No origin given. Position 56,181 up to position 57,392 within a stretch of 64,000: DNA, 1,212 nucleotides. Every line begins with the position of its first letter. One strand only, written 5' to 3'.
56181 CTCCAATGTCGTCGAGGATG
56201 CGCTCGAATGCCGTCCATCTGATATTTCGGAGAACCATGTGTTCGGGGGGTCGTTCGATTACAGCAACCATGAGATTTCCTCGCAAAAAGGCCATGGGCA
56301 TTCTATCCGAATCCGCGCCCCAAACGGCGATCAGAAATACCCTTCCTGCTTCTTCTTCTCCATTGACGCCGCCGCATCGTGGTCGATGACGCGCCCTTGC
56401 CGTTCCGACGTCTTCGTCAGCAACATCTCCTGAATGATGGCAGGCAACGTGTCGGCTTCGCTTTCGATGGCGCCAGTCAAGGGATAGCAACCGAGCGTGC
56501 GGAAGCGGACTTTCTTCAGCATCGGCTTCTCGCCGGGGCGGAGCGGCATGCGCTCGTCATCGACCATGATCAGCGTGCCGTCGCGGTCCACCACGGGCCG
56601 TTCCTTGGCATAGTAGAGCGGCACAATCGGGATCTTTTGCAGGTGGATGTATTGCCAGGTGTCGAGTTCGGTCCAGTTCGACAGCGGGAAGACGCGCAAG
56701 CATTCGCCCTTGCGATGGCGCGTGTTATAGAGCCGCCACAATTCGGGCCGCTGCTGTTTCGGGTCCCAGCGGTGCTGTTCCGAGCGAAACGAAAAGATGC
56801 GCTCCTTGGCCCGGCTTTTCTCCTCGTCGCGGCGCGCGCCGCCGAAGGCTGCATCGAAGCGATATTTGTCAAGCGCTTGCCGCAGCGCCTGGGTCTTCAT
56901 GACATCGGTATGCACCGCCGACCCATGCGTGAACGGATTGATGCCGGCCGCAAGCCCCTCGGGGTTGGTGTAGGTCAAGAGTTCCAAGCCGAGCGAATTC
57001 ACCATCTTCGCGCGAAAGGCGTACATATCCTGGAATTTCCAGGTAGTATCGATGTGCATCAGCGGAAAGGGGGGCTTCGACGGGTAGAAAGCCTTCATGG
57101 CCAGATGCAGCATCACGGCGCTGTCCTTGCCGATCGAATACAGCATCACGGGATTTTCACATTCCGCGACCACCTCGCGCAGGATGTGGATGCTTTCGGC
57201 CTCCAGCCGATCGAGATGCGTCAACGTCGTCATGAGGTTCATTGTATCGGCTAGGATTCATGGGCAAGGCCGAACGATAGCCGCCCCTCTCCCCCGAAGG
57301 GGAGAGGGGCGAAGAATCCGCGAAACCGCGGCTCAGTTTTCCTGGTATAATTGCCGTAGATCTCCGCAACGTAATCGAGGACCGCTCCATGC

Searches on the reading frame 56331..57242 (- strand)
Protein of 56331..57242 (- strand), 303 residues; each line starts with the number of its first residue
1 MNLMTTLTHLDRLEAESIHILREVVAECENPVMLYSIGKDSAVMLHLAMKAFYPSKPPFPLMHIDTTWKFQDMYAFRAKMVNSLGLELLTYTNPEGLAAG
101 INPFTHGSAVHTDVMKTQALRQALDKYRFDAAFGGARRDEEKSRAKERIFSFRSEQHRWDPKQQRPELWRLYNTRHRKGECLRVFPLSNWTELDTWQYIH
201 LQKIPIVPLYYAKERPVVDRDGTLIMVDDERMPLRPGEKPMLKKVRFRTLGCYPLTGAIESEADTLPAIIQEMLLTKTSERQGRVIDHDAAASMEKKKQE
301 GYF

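Call 4: search_protein_families(library=pfam, proteins=[window:56331-57242:-], max_evalue=0.1)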
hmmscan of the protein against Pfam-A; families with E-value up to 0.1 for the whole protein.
window:56331-57242:- (303 aa): 1 family
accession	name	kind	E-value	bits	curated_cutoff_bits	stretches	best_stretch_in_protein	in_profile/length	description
PF01507.26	PAPS_reduct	-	3.6e-56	190.4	22.5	1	30-257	1-174/175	Phosphoadenosine phosphosulfate reductase domain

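Call 39: find_homologous_proteins(query=window:56334-57242:-, max_evalue=1e-100)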
Query window:56334-57242:- (303 aa): 8000 proteins with E <= 1e-100 among 8000 candidates; the best 120 are listed.
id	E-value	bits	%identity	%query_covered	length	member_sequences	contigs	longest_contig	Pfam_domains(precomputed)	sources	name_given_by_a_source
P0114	5.3e-205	698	100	100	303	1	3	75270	PF01507.26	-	-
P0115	6.0e-203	691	100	99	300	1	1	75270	PF01507.26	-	-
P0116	3.3e-197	672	95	100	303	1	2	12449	PF01507.26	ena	-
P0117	2.7e-193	659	95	99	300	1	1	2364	PF01507.26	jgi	jgi:sulfate adenylyltransferase subunit 2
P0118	3.0e-193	659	95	99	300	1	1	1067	PF01507.26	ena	-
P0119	4.4e-193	659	94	99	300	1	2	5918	PF01507.26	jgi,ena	jgi:sulfate adenylyltransferase subunit 2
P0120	1.4e-192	657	94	99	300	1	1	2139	PF01507.26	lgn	-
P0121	1.7e-192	657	94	99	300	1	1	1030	PF01507.26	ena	-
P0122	2.7e-192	656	93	100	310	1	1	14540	PF01507.26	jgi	jgi:sulfate adenylyltransferase subunit 2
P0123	3.7e-192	656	93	99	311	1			PF01507.26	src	-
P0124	3.8e-192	656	94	99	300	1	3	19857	PF01507.26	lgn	-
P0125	1.7e-191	653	94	99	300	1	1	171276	PF01507.26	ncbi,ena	-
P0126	2.1e-191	653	94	99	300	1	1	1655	PF01507.26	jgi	jgi:sulfate adenylyltransferase subunit 2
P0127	2.7e-191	653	93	99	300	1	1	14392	PF01507.26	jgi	jgi:sulfate adenylyltransferase subunit 2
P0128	3.4e-191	652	93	99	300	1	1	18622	PF01507.26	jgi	jgi:sulfate adenylyltransferase subunit 2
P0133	1.1e-190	651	94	99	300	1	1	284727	PF01507.26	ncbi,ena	-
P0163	5.6e-182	622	88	99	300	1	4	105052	PF01507.26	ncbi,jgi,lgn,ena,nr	ncbi:MAG: sulfate adenylyltransferase subunit CysD [Planctomycetes bacterium]|nr:sulfate adenylyltra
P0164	6.6e-182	622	89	99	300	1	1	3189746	PF01507.26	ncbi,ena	-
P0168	5.3e-179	612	87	99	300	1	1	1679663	PF01507.26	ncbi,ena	-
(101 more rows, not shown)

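Call 40: find_encoding_contigs(protein=P0133, flank=6000, max_places=2)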
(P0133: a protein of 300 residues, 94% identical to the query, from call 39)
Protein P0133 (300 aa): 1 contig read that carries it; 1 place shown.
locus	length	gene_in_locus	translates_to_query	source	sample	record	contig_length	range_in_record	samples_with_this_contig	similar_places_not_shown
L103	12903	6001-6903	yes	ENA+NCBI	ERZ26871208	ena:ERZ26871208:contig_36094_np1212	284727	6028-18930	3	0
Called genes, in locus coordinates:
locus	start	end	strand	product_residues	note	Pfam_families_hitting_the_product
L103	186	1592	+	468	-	PF07394:DUF1501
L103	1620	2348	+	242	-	PF06439:3keto-disac_hyd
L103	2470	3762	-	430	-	PF02844:GARS_N, PF01071:GARS_A, PF02843:GARS_C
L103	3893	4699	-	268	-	-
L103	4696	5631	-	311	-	PF00578:AhpC-TSA, PF08534:Redoxin, PF13905:Thioredoxin_8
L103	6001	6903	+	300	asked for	PF01507:PAPS_reduct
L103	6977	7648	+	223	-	PF05685:Uma2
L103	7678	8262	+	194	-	PF13646:HEAT_2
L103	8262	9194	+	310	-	PF00009:GTP_EFTU, PF01926:MMR_HSR1 (faint)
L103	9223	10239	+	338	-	PF22594:GTP-eEF1A_C, PF01583:APS_kinase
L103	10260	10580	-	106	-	-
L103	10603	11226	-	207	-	PF05685:Uma2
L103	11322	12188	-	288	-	PF04228:Zn_peptidase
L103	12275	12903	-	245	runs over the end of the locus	PF06439:3keto-disac_hyd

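Call 41: find_encoding_contigs(protein=P0164, flank=6000, max_places=2)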
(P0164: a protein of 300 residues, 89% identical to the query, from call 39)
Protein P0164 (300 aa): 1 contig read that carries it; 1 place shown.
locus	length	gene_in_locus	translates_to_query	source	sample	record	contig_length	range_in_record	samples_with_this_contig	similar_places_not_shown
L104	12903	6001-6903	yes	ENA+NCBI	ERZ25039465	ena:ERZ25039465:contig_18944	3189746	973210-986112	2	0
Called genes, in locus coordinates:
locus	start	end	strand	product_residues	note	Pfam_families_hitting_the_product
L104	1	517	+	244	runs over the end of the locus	PF12679:ABC2_membrane_2 (weak), PF12730:ABC2_membrane_4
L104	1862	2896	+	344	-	PF07639:YTV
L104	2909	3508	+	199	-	-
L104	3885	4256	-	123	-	-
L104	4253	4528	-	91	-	-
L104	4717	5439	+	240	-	PF01507:PAPS_reduct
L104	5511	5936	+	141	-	PF02082:Rrf2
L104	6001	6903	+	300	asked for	PF01507:PAPS_reduct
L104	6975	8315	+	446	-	PF00009:GTP_EFTU, PF01926:MMR_HSR1 (faint), PF03144:GTP_EFTU_D2, PF22594:GTP-eEF1A_C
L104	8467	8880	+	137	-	PF01583:APS_kinase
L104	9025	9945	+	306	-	PF13621:Cupin_8 (weak)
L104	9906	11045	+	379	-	PF13480:Acetyltransf_6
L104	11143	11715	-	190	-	-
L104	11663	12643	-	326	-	-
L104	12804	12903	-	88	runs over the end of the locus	-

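Call 42: find_encoding_contigs(protein=P0168, flank=6000, max_places=2)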
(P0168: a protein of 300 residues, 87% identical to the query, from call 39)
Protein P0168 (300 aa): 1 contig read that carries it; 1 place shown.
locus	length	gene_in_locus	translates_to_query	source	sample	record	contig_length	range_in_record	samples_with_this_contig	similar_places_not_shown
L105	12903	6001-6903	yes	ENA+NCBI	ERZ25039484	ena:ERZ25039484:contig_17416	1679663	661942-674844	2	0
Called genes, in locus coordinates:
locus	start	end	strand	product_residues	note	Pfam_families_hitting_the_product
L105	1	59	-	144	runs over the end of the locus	-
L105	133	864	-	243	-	PF03888:MucB_RseB (weak)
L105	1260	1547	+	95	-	-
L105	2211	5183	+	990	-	PF02384:N6_Mtase, PF20473:MmeI_Mtase, PF07669:Eco57I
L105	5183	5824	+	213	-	-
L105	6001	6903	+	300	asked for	PF01507:PAPS_reduct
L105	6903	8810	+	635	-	PF03193:RsgA_GTPase (faint), PF00009:GTP_EFTU, PF01926:MMR_HSR1 (faint), PF13671:AAA_33 (faint), PF03144:GTP_EFTU_D2 (faint), PF22594:GTP-eEF1A_C, PF01583:APS_kinase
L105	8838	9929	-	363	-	PF13310:Virulence_RhuM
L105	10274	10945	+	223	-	-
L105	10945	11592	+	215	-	-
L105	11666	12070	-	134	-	PF12974:Phosphonate-bd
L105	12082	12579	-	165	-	PF12974:Phosphonate-bd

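Call 67: search_protein_families(library=pfam, proteins=[L103:7678-8259:+], max_evalue=0.05)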
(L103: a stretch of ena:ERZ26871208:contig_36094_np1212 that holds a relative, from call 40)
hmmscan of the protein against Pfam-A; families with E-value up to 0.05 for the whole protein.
L103:7678-8259:+ (194 aa): 3 families
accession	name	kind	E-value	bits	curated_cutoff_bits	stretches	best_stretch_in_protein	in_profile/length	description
PF13646.12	HEAT_2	-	3.8e-13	50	27.7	1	52-133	6-87/88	HEAT repeats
PF13513.12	HEAT_EZ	-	0.00016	22.5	27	1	97-133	17-52/55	HEAT-like repeat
PF02985.28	HEAT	-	0.014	16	23.5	0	113-135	5-26/31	HEAT repeat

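Call 76: search_protein_families(library=ncbifam, proteins=[L103:7678-8259:+], max_evalue=0.1)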
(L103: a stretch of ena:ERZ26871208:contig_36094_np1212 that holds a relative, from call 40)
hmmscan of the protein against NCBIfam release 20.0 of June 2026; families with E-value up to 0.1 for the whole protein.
L103:7678-8259:+ (194 aa): 4 families
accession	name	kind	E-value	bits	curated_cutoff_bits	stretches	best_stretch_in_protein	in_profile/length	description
TIGR01489.1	DKMTPPase-SF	subfamily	0.00087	19.4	81.55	1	12-66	67-122/188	MtnX-like HAD-IB family phosphatase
NF045915.1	PhycobilmeDegNblB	equivalog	0.0021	17.6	300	1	56-136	11-94/214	phycobilisome degradation protein NblB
NF058505.1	phyc_lyase_CpeY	equivalog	0.0087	14.7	600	0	106-166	13-72/419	C-phycoerythrin alpha-cysteine-82 phycoerythrobilin lyase CpeY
TIGR02270.1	TIGR02270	subfamily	0.018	14.1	206.8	1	35-150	106-219/410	TIGR02270 family protein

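Call 91: list_cluster_members(proteins=[P0164, P0168, P0133, P0125, P0163, P0016, P0083, P0055, P0374, P0430])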
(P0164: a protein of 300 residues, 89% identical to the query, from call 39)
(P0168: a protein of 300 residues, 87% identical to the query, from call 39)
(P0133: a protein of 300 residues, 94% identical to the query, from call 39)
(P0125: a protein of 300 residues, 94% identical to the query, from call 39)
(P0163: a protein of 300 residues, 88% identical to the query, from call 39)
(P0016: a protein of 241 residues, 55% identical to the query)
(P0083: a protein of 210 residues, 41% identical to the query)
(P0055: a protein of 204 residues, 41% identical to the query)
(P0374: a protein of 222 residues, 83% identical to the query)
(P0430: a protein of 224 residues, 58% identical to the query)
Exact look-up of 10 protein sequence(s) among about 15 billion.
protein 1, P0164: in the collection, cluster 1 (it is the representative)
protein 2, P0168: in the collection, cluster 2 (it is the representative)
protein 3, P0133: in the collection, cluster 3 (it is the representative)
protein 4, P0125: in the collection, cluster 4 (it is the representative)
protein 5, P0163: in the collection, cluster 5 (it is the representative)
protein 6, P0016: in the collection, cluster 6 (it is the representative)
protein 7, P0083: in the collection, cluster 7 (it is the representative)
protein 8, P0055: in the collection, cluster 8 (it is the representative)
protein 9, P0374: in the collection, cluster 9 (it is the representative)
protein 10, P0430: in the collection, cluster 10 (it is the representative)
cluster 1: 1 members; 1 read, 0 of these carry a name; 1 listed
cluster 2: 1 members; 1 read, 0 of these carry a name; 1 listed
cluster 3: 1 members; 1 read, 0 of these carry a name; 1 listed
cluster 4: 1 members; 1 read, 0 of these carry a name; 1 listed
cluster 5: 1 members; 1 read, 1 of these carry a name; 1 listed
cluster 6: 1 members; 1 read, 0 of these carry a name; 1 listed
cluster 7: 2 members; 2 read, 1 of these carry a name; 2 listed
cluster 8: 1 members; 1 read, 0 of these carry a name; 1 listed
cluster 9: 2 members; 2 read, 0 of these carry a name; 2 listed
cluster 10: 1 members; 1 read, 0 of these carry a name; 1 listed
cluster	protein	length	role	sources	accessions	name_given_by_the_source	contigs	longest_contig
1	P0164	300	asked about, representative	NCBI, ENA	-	-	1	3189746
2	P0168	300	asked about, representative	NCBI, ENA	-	-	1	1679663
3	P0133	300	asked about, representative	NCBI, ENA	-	-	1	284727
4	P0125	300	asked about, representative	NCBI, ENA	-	-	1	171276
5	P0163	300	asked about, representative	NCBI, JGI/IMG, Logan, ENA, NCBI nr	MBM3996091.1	MAG: sulfate adenylyltransferase subunit CysD [Planctomycetes bacterium] | sulfate adenylyltransferase subunit CysD [Planctomycetota bacterium]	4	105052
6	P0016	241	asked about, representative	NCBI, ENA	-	-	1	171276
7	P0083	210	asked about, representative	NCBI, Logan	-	-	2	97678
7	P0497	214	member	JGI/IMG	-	hypothetical protein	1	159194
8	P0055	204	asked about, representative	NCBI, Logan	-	-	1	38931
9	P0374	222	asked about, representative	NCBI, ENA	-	-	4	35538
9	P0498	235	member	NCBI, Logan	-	-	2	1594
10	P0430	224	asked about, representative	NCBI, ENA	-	-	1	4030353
